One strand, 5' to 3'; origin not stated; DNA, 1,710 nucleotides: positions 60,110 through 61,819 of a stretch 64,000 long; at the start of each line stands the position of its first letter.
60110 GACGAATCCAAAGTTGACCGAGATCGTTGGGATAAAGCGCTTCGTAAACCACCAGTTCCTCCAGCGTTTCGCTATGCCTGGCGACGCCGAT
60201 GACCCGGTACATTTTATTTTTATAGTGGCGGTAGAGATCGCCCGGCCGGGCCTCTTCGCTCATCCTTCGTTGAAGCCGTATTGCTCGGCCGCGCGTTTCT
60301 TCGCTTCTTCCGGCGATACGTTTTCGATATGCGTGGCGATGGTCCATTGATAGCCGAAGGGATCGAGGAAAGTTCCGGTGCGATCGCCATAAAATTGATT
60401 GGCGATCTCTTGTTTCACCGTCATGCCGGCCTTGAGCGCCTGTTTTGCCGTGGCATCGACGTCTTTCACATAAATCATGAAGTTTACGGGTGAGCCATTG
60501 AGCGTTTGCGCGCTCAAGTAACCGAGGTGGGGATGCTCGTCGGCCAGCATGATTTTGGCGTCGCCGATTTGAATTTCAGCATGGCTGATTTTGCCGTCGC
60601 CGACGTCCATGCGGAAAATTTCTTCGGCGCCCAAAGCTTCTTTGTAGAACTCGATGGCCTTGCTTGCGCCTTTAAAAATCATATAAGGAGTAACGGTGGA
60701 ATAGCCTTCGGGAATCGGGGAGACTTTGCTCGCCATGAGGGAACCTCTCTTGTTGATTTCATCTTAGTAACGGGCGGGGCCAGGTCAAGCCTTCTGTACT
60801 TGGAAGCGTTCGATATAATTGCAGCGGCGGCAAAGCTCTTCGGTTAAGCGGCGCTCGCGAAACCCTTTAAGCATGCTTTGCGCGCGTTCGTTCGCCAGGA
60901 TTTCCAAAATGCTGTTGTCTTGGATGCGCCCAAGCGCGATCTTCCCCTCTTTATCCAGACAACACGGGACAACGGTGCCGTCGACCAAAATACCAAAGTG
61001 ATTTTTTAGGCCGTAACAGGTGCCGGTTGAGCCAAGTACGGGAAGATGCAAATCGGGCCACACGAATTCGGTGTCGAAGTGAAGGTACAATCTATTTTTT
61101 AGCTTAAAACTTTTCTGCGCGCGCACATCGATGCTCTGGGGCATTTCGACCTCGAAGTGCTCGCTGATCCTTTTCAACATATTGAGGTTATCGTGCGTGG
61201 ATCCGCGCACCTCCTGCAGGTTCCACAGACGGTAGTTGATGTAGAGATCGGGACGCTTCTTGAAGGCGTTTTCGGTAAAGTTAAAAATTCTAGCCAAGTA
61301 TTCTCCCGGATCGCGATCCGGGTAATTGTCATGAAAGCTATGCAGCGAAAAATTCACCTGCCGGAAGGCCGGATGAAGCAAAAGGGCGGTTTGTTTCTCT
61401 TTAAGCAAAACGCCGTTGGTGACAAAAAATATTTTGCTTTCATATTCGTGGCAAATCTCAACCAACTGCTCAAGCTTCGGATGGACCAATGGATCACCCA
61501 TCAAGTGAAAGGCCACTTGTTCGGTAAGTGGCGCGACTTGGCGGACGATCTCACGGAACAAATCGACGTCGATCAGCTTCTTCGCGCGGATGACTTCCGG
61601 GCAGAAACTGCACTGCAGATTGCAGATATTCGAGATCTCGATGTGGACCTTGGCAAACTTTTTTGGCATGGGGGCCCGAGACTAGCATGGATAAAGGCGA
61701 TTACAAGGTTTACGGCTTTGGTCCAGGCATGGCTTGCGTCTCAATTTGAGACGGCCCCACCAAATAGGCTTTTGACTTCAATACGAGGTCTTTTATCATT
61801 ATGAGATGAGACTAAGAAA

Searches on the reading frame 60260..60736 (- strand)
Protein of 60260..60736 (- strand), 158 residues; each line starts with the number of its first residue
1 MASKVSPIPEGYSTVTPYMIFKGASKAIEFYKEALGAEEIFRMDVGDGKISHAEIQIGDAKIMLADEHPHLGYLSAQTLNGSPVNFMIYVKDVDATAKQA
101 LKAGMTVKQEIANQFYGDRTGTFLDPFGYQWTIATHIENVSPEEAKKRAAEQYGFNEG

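Call 65: search_protein_families(library=pfam, proteins=[window:60260-60736:-], max_evalue=0.00001)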
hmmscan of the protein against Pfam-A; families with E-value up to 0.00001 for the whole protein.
window:60260-60736:- (158 aa): 1 family
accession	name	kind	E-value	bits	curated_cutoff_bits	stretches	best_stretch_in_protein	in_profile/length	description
PF00903.31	Glyoxalase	-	3.3e-15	57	20.6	1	24-132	12-120/121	Glyoxalase/Bleomycin resistance protein/Dioxygenase superfamily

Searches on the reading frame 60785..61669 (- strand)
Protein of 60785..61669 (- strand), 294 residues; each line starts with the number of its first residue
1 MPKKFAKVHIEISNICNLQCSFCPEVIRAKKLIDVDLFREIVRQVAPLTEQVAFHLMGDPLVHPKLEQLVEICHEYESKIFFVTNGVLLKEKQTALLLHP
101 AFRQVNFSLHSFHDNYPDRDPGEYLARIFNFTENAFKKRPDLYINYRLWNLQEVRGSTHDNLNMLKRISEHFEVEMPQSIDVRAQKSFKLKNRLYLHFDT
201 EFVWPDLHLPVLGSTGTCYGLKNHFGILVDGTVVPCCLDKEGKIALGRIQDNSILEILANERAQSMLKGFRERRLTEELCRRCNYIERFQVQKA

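Call 65: search_protein_families(library=pfam, proteins=[window:60785-61669:-], max_evalue=0.00001)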
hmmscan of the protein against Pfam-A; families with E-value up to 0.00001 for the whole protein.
window:60785-61669:- (294 aa): 2 families
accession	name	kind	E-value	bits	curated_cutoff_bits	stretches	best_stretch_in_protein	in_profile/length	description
PF04055.27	Radical_SAM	-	1.3e-14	55.1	29.5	1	10-140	1-142/166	Radical SAM superfamily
PF13186.11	SPASM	-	1.5e-14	54.4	21.5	1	218-284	1-67/67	Iron-sulfur cluster-binding domain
